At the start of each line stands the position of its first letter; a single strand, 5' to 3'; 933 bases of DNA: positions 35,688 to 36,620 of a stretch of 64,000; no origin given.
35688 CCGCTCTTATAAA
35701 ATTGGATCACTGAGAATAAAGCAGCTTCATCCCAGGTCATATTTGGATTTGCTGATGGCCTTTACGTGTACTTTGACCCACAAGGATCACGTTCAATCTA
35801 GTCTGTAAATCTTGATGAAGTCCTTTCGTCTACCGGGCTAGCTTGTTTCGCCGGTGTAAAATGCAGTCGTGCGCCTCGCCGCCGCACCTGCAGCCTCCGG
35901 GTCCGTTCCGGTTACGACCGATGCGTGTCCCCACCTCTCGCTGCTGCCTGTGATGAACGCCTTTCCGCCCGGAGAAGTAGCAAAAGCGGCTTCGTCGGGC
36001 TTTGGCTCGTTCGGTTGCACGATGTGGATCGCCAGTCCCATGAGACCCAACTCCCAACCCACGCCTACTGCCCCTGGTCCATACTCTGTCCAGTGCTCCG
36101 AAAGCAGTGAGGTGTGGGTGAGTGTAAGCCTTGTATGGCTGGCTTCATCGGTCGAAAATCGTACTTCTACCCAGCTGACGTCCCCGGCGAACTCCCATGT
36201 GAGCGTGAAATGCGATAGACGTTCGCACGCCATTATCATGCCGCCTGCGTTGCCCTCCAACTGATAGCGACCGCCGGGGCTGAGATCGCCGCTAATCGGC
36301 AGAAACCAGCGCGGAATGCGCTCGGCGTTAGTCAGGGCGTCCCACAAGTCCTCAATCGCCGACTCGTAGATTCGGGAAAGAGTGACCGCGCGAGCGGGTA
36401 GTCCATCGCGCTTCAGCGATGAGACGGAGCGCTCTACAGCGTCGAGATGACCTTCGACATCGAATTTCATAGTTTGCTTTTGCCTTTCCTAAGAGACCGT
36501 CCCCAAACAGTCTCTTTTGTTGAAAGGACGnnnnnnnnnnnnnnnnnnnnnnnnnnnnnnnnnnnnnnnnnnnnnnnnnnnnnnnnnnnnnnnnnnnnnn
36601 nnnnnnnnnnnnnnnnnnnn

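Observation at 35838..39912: Candidate uncharacterised redox operon: GMC flavoenzyme, Rieske-fusion protein, SRPBCC ligand-binding protein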

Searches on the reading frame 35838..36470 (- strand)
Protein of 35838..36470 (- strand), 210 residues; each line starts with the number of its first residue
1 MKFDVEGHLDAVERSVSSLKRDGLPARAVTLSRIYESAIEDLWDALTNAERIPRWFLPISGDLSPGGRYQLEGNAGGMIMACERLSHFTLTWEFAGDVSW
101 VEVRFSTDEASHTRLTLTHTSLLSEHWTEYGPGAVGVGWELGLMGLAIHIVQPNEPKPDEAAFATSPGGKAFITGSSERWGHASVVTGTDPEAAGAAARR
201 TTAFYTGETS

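Call 3: search_protein_families(library=pfam, proteins=[window:35838-36470:-], max_evalue=0.1)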
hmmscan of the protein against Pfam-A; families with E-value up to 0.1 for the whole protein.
window:35838-36470:- (210 aa): 1 family
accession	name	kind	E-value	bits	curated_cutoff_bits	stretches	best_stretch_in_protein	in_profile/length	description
PF08327.17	AHSA1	-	1.4e-10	41.9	22.1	1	39-146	4-120/125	Activator of Hsp90 ATPase homolog 1-like protein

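Call 4: search_protein_families(library=ncbifam, proteins=[window:35838-36470:-], max_evalue=0.1)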
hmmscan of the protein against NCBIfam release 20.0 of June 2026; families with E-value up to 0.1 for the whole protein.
window:35838-36470:- (210 aa): 0 families
